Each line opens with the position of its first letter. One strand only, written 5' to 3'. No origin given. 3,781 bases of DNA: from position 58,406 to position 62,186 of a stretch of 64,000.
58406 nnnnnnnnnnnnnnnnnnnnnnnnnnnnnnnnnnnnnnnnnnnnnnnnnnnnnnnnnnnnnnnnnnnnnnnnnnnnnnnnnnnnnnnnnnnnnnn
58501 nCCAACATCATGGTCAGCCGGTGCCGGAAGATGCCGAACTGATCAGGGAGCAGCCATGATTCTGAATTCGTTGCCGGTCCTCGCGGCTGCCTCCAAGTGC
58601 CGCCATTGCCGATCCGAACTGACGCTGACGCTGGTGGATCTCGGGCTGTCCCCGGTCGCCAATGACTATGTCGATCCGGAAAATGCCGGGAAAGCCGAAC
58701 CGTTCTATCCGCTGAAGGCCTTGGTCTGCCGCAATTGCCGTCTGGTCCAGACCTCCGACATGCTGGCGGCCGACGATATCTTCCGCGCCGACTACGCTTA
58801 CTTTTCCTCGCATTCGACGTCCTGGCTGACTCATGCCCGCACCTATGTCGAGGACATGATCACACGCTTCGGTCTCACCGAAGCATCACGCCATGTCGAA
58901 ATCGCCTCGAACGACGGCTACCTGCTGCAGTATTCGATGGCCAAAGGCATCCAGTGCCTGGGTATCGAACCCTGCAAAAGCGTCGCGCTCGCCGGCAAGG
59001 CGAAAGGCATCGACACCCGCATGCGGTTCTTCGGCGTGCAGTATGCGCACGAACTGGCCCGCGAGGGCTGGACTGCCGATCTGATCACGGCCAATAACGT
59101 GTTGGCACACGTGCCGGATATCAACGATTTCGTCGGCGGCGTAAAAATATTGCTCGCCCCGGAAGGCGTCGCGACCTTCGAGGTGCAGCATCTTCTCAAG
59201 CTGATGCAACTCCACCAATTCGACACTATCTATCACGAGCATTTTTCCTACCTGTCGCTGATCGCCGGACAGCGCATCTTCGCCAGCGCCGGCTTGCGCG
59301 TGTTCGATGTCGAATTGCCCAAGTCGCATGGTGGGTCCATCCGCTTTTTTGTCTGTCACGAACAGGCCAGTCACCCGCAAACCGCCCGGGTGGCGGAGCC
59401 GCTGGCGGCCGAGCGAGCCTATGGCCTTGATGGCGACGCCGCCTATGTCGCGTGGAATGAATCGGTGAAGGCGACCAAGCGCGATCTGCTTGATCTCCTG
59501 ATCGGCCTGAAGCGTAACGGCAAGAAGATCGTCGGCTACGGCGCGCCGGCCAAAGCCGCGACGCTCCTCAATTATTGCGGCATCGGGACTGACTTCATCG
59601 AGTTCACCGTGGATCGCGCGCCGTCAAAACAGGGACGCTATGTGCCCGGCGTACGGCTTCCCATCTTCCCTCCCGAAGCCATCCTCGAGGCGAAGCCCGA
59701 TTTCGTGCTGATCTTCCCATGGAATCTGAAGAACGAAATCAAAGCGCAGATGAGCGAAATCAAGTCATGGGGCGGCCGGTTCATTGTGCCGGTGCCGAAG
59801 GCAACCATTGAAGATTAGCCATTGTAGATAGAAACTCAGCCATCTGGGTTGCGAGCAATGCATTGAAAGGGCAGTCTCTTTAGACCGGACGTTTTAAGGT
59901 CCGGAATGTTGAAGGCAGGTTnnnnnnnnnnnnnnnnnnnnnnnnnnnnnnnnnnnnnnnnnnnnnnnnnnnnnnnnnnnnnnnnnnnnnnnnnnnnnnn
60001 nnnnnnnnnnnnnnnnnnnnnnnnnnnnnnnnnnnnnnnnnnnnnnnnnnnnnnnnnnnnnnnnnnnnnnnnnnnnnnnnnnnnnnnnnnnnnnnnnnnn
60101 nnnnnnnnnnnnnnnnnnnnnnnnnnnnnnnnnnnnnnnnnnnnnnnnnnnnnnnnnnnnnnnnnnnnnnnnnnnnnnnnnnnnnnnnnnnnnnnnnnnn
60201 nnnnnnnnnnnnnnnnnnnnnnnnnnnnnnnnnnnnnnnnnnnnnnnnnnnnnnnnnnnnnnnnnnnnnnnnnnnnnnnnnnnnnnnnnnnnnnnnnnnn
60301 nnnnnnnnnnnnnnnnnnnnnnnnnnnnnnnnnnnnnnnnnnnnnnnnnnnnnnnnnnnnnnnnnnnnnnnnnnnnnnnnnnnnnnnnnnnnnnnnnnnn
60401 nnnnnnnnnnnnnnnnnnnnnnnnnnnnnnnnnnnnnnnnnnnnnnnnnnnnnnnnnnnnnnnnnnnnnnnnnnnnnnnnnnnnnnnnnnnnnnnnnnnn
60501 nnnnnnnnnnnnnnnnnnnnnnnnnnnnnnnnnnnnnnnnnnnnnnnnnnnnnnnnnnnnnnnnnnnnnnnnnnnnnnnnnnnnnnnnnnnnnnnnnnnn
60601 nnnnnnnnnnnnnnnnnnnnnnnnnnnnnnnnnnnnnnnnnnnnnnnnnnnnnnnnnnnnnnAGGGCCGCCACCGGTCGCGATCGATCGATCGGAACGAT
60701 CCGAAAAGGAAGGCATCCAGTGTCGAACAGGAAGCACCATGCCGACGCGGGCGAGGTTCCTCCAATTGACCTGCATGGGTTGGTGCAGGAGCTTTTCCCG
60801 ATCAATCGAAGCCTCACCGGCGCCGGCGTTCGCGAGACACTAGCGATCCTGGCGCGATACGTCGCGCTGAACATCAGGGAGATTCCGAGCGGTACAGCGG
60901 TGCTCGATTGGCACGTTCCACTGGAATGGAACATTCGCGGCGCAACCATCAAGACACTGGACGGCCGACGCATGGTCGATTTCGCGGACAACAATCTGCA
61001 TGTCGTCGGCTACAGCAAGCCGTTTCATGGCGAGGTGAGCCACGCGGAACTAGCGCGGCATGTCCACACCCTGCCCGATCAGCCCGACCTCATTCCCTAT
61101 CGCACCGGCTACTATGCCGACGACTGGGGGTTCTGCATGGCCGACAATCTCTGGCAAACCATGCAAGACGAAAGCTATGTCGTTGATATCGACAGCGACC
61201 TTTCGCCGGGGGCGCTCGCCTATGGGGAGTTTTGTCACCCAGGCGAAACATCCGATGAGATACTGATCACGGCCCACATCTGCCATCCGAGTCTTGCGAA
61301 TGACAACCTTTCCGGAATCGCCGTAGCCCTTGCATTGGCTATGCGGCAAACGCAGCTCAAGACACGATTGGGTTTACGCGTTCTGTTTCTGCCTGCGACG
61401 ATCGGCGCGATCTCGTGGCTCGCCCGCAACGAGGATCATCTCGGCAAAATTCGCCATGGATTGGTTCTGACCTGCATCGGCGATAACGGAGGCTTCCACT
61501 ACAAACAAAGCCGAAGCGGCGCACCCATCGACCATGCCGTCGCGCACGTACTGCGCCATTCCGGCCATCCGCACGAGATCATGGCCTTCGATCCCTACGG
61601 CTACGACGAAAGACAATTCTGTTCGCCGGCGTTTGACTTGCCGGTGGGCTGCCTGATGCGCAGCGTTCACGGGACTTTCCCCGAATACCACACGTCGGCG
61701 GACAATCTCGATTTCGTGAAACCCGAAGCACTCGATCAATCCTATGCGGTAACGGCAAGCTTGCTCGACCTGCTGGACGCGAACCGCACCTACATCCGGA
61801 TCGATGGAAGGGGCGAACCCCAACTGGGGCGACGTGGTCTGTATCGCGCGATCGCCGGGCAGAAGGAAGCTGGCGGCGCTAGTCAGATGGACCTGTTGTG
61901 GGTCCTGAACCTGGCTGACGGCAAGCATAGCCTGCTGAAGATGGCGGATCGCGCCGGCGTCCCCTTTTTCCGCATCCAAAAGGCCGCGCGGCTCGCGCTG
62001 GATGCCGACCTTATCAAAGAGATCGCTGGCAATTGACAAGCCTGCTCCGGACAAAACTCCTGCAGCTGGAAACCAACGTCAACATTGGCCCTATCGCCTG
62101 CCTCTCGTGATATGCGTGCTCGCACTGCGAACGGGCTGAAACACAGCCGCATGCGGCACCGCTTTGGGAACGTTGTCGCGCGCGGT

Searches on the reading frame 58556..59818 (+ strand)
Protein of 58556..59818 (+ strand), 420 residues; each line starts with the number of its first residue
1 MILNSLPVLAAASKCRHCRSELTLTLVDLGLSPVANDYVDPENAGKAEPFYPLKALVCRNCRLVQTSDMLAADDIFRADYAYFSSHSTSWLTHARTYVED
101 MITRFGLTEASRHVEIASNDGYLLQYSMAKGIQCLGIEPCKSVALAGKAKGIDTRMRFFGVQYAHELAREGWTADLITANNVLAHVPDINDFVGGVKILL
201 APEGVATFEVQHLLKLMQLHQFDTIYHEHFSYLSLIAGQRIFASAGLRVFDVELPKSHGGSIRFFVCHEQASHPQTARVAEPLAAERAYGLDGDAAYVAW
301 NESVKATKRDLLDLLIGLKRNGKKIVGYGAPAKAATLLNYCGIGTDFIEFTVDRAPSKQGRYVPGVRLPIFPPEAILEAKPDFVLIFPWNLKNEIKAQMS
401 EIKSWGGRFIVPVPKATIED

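Call 32: search_protein_families(library=ncbifam, proteins=[window:58556-59818:+], max_evalue=0.001)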
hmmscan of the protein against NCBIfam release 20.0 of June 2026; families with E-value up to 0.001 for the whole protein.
window:58556-59818:+ (420 aa): 0 families

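Call 55: search_protein_families(library=pfam, proteins=[window:58556-59818:+], max_evalue=0.01)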
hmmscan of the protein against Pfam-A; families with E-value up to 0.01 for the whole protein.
window:58556-59818:+ (420 aa): 5 families
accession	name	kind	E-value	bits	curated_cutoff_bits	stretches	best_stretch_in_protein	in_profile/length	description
PF08484.17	Methyltransf_14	-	7.1e-62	208.4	23.5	1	257-414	2-160/160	C-methyltransferase C-terminal domain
PF08421.16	Methyltransf_13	-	7.5e-21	74.5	31.3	1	15-76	1-62/62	Putative zinc binding domain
PF13489.12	Methyltransf_23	-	8.5e-13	48.8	27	1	93-249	4-161/164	Methyltransferase domain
PF08242.18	Methyltransf_12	-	1.4e-06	29.3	30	1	114-205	1-97/98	Methyltransferase domain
PF08241.18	Methyltransf_11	-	0.00016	22.7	21.2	1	115-206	2-93/95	Methyltransferase domain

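Call 73: search_dna_similar(query=window:58556-59818:+, collection=plasmids, mode=protein, max_rows=25, max_evalue=1e-40)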
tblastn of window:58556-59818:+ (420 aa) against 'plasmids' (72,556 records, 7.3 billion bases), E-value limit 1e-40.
Records with a match: 158; places in all: 173; records where one place covers at least 80% of the query: 156.
Best place of each record, by identity: 60-80% 1; <60% 157.
By first word of the organism name: Sinorhizobium 58; Streptomyces 18; Rhizobium 10; Bacillus 10; Leisingera 9; Shinella 6; Brachyspira 6; Roseibium 6; Ensifer 5; Mesorhizobium 4; and 20 more.
By predicted mobility (MOB-suite, as given by PLSDB): non-mobilizable 96; mobilizable 55; conjugative 7.
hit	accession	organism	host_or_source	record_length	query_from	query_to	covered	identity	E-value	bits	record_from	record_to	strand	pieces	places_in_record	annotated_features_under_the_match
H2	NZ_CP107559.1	Methylocystis sp. MJC1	whole organism,Alpine Peat Bogs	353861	11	418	97%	61.4%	3e-164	518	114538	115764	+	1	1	class I SAM-dependent methyltransferase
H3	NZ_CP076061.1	Cupriavidus sp. EM10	Pure-cultured cell,sewage water sludge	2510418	10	418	97%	53.8%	3e-144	461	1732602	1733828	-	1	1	none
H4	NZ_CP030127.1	Indioceanicola profundi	sediment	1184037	13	420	97%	53.7%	1e-131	425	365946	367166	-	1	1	none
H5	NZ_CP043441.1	Cupriavidus campinensis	cell culture,soil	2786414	15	418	96%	54.0%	2e-142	455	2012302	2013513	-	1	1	none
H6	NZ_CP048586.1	Agrobacterium pusense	walnut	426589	15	420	97%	53.4%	1e-134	433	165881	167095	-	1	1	class I SAM-dependent methyltransferase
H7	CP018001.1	Rhizobium sp. Y9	Veronaeopsis simplex Y34,cell culture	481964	15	420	97%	53.4%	2e-134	432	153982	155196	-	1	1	SAM-dependent methyltransferase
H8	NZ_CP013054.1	Sinorhizobium americanum CCGM7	Phaseolus vulgaris,root nodules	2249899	15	420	97%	52.5%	6e-137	439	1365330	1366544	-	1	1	none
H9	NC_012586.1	Sinorhizobium fredii NGR234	-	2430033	15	420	97%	52.0%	9e-135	433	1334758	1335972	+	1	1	record has no annotation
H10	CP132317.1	Shinella sumterensis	Homo sapiens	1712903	3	420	100%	50.2%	3e-129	417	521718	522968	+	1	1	class I SAM-dependent methyltransferase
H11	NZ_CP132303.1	Shinella sumterensis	Homo sapiens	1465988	3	420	100%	50.2%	6e-129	417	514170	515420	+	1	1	none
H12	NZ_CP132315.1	Shinella oryzae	Homo sapiens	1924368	3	420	100%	50.2%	8e-129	416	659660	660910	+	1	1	none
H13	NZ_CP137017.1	Sinorhizobium fredii GR64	Phaseolus vulgaris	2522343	15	420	97%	51.5%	9e-134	431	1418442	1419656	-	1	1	record has no annotation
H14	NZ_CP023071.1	Sinorhizobium fredii CCBAU 83666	G.max,nodule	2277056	15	420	97%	51.5%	1e-133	430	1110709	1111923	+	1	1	record has no annotation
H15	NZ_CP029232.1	Sinorhizobium fredii CCBAU 45436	Glycine max,cell culture,plant root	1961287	15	420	97%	51.5%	3e-133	429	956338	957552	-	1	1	record has no annotation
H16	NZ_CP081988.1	Shinella oryzae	cell culture,rhizosphere soil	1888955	3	420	100%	50.0%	6e-129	417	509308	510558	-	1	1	none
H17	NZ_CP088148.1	Mesorhizobium ciceri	Cicer arietinum L.,cell culture,radical ...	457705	10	420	98%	50.7%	3e-133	429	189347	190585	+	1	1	class I SAM-dependent methyltransferase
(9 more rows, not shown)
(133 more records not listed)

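Call 74: get_annotated_region(hit=H2, flank=10000)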
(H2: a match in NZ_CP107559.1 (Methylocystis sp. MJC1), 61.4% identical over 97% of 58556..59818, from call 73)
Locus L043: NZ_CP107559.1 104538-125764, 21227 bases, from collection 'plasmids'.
description: Methylocystis sp. MJC1 plasmid unnamed1, complete sequence
organism: Methylocystis sp. MJC1 (NCBI taxid 2654282)
taxonomy: Bacteria; Pseudomonadota; Alphaproteobacteria; Hyphomicrobiales; Methylocystaceae; Methylocystis; Methylocystis sp. MJC1
host: -; source: whole organism,Alpine Peat Bogs; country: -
typing (MOB-suite, as given by PLSDB): non-mobilizable
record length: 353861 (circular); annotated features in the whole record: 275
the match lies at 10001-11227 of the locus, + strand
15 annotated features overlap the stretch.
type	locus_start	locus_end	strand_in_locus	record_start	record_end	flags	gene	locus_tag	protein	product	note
CDS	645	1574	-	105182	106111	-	-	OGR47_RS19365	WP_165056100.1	class I SAM-dependent methyltransferase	-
CDS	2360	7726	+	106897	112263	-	-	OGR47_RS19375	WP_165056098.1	glycosyltransferase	-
CDS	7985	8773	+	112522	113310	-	rfbF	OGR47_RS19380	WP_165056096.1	glucose-1-phosphate cytidylyltransferase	GO:0009103 - lipopolysaccharide biosynthetic process [Evidence IEA]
CDS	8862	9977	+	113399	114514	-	rfbG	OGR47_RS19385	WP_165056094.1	CDP-glucose 4,6-dehydratase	GO:0009243 - O antigen biosynthetic process [Evidence IEA]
CDS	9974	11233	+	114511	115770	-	-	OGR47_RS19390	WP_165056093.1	class I SAM-dependent methyltransferase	-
CDS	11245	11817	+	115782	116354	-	rfbC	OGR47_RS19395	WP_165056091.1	dTDP-4-dehydrorhamnose 3,5-epimerase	GO:0019305 - dTDP-rhamnose biosynthetic process [Evidence IEA]; GO:0009243 - O antigen biosynthetic process [Evidence ...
CDS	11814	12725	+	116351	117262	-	-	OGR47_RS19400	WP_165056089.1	NAD(P)-dependent oxidoreductase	-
CDS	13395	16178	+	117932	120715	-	-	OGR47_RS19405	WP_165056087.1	glycosyltransferase family 2 protein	-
CDS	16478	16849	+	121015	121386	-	-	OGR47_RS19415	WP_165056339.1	transposase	-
CDS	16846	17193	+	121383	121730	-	tnpB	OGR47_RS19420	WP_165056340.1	IS66 family insertion sequence element accessory protein TnpB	-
CDS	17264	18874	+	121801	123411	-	-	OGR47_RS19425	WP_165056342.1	IS66 family transposase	-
CDS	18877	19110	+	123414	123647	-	-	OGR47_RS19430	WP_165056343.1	hypothetical protein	-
CDS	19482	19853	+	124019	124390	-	-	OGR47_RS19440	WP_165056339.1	transposase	-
CDS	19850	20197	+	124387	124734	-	tnpB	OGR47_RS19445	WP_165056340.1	IS66 family insertion sequence element accessory protein TnpB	-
CDS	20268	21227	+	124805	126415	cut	-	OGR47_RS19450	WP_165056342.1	IS66 family transposase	-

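Call 75: get_annotated_region(hit=H6, flank=10000)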
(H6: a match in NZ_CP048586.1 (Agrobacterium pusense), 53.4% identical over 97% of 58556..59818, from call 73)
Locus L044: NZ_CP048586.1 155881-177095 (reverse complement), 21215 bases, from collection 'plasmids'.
description: Agrobacterium pusense strain CC001 plasmid pAt1, complete sequence
organism: Agrobacterium pusense (NCBI taxid 648995)
taxonomy: Bacteria; Pseudomonadota; Alphaproteobacteria; Hyphomicrobiales; Rhizobiaceae; Agrobacterium; Agrobacterium pusense
host: -; source: walnut; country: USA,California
typing (MOB-suite, as given by PLSDB): non-mobilizable; mating-pair formation MPF_T
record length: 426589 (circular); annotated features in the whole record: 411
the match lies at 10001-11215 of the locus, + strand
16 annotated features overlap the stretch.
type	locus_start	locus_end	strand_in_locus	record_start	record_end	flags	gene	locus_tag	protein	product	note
CDS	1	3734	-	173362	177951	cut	-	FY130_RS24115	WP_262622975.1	CheR family methyltransferase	-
CDS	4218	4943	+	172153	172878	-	-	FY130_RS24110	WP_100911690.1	response regulator transcription factor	GO:0000160 - phosphorelay signal transduction system [Evidence IEA]; GO:0006355 - regulation of DNA-templated ...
CDS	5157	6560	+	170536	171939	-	-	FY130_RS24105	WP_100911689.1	glutamate-1-semialdehyde 2,1-aminomutase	-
CDS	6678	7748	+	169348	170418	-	-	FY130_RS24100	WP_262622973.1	NAD(P)-dependent oxidoreductase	-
CDS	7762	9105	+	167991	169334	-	-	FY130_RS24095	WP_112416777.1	DUF4910 domain-containing protein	-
CDS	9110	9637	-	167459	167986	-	rfbC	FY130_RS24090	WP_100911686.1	dTDP-4-dehydrorhamnose 3,5-epimerase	GO:0019305 - dTDP-rhamnose biosynthetic process [Evidence IEA]; GO:0009243 - O antigen biosynthetic process [Evidence ...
CDS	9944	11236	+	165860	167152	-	-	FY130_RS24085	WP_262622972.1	class I SAM-dependent methyltransferase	-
CDS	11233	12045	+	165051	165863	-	-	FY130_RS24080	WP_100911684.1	glucose-1-phosphate cytidylyltransferase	-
CDS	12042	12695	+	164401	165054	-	-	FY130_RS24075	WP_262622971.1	PIG-L deacetylase family protein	-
CDS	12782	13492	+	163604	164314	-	-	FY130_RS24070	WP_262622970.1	response regulator transcription factor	GO:0000160 - phosphorelay signal transduction system [Evidence IEA]; GO:0006355 - regulation of DNA-templated ...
CDS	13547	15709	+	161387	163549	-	-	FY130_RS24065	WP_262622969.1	polysaccharide biosynthesis tyrosine autokinase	-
CDS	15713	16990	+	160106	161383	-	-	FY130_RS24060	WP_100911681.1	polysaccharide biosynthesis/export family protein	GO:0015774 - polysaccharide transport [Evidence IEA]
CDS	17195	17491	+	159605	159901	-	-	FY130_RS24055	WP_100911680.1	hypothetical protein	-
CDS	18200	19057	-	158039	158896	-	-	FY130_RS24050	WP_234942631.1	hypothetical protein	-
CDS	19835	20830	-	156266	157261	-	-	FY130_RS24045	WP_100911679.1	GDP-L-fucose synthase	-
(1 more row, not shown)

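Call 76: get_annotated_region(hit=H17, flank=10000)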
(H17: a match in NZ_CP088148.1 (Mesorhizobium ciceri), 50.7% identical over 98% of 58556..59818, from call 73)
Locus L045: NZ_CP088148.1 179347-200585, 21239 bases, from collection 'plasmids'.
description: Mesorhizobium ciceri strain R30 plasmid unnamed, complete sequence
organism: Mesorhizobium ciceri (NCBI taxid 39645)
taxonomy: Bacteria; Pseudomonadota; Alphaproteobacteria; Hyphomicrobiales; Phyllobacteriaceae; Mesorhizobium; Mesorhizobium ciceri
host: -; source: Cicer arietinum L.,cell culture,radical nodules from chickpea plants; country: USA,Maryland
typing (MOB-suite, as given by PLSDB): non-mobilizable
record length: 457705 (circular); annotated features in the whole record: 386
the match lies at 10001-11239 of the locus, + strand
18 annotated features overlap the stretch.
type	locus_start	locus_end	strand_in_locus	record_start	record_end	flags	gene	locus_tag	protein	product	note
CDS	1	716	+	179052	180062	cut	-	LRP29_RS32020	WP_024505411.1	glycosyltransferase family A protein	-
CDS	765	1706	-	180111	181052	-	-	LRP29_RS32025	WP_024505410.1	glycosyltransferase family 4 protein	-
CDS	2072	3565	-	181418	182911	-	-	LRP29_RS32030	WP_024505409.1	lipopolysaccharide biosynthesis protein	-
CDS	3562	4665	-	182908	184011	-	-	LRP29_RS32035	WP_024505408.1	hypothetical protein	-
CDS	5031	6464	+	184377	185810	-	-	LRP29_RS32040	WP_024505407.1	DUF4214 domain-containing protein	-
CDS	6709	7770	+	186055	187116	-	-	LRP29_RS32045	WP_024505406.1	NAD(P)-dependent oxidoreductase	-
CDS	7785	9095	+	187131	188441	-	-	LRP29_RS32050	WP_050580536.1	DUF4910 domain-containing protein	-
CDS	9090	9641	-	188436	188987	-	rfbC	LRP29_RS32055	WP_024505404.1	dTDP-4-dehydrorhamnose 3,5-epimerase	GO:0019305 - dTDP-rhamnose biosynthetic process [Evidence IEA]; GO:0009243 - O antigen biosynthetic process [Evidence ...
CDS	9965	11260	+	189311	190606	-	-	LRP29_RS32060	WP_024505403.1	class I SAM-dependent methyltransferase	-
CDS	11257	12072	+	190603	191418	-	-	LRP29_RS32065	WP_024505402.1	sugar phosphate nucleotidyltransferase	GO:0009058 - biosynthetic process [Evidence IEA]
CDS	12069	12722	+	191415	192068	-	-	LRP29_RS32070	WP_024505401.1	PIG-L deacetylase family protein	-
CDS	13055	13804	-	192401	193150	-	-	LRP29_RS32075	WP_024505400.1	response regulator transcription factor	GO:0000160 - phosphorelay signal transduction system [Evidence IEA]; GO:0006355 - regulation of DNA-templated ...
CDS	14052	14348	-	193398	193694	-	-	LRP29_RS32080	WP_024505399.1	hypothetical protein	-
CDS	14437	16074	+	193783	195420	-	-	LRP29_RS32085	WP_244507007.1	hypothetical protein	-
CDS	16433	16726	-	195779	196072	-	-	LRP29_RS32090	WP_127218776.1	hypothetical protein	-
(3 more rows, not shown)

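Call 77: get_annotated_region(hit=H9, flank=10000)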
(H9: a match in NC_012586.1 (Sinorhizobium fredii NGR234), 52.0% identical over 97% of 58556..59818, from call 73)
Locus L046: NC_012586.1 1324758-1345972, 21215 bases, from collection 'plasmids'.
description: Sinorhizobium fredii NGR234 plasmid pNGR234b, complete sequence
organism: Sinorhizobium fredii NGR234 (NCBI taxid 394)
taxonomy: Bacteria; Pseudomonadota; Alphaproteobacteria; Hyphomicrobiales; Rhizobiaceae; Sinorhizobium; Sinorhizobium fredii; Sinorhizobium fredii NGR234
host: -; source: -; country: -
typing (MOB-suite, as given by PLSDB): conjugative; relaxase MOBQ; mating-pair formation MPF_T
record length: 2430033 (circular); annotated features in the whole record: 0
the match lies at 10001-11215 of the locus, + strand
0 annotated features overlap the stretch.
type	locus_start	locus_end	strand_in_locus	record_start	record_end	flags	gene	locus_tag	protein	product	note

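Call 78: get_annotated_region(hit=H3, flank=10000)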
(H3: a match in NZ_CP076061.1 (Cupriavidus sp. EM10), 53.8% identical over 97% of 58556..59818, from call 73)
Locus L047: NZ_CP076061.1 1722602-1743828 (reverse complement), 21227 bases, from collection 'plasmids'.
description: Cupriavidus sp. EM10 plasmid p352-1, complete sequence
organism: Cupriavidus sp. EM10 (NCBI taxid 2839983)
taxonomy: Bacteria; Pseudomonadota; Betaproteobacteria; Burkholderiales; Burkholderiaceae; Cupriavidus; Cupriavidus sp. EM10
host: -; source: Pure-cultured cell,sewage water sludge; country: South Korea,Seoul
typing (MOB-suite, as given by PLSDB): non-mobilizable
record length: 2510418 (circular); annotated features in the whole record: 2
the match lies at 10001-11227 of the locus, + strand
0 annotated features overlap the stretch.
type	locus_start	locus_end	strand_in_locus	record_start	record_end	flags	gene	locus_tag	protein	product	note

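Call 79: get_annotated_region(hit=H10, flank=10000)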
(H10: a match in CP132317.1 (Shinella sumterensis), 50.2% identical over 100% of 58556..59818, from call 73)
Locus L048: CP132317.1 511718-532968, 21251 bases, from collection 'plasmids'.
description: Shinella sumterensis strain UPHL-collab-3 plasmid unnamed1, complete sequence
organism: Shinella sumterensis (NCBI taxid 1967501)
taxonomy: Bacteria; Pseudomonadota; Alphaproteobacteria; Hyphomicrobiales; Rhizobiaceae; Shinella; Shinella sumterensis
host: -; source: Homo sapiens; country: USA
typing (MOB-suite, as given by PLSDB): non-mobilizable
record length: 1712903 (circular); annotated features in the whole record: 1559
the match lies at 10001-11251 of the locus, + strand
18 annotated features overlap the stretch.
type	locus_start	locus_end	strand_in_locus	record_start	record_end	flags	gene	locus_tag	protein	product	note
CDS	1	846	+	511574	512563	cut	-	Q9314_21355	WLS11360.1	GDP-L-fucose synthase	-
CDS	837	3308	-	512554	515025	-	-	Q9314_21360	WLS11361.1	response regulator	-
CDS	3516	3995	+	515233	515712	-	-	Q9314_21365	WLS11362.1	hypothetical protein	-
CDS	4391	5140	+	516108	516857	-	-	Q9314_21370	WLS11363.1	response regulator transcription factor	-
CDS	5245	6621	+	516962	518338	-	-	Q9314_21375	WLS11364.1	glutamate-1-semialdehyde 2,1-aminomutase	-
CDS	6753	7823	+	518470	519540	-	-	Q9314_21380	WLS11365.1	SDR family oxidoreductase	-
CDS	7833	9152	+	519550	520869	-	-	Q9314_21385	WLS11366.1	DUF4910 domain-containing protein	-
CDS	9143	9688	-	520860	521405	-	rfbC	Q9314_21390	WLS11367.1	dTDP-4-dehydrorhamnose 3,5-epimerase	-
CDS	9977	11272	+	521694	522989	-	-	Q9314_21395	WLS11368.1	class I SAM-dependent methyltransferase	-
CDS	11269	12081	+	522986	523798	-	-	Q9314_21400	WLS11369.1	glucose-1-phosphate cytidylyltransferase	-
CDS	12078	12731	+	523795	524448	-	-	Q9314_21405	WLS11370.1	PIG-L deacetylase family protein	-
CDS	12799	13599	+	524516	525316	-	-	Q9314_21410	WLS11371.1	response regulator transcription factor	-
CDS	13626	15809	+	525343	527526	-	-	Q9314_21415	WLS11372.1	polysaccharide biosynthesis tyrosine autokinase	-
CDS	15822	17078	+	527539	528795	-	-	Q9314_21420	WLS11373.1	polysaccharide biosynthesis/export family protein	-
CDS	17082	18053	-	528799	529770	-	-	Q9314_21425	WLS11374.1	glycosyltransferase family 2 protein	-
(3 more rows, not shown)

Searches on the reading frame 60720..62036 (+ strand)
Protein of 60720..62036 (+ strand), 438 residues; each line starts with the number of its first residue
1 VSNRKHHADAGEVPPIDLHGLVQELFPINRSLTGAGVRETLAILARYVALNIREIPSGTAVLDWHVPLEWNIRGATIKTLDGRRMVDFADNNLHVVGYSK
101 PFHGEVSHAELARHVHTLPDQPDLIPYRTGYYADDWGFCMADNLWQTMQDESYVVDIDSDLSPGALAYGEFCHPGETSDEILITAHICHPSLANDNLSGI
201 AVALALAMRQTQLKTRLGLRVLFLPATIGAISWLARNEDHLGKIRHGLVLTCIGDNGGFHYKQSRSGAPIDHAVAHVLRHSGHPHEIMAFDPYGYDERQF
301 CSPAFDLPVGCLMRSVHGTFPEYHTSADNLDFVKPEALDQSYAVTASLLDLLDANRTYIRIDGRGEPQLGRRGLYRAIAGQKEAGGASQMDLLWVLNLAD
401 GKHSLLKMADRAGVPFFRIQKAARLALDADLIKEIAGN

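Call 32: search_protein_families(library=ncbifam, proteins=[window:60720-62036:+], max_evalue=0.001)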
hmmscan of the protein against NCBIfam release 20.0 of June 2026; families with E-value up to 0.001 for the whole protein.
window:60720-62036:+ (438 aa): 0 families

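Call 55: search_protein_families(library=pfam, proteins=[window:60720-62036:+], max_evalue=0.01)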
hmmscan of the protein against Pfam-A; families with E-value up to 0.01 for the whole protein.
window:60720-62036:+ (438 aa): 4 families
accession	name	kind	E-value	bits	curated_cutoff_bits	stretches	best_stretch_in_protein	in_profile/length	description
PF16254.10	DUF4910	-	4.5e-104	347.1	26.6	1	19-355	1-247/247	Domain of unknown function (DUF4910)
PF09940.16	DUF2172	-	1.2e-35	122.2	27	1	69-159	1-91/92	Domain of unknown function (DUF2172)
PF16221.11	HTH_47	-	9.8e-28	96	27.1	1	356-433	1-77/78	winged helix-turn-helix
PF04389.22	Peptidase_M28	-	0.00071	19.8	21.3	1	175-347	8-191/193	Peptidase family M28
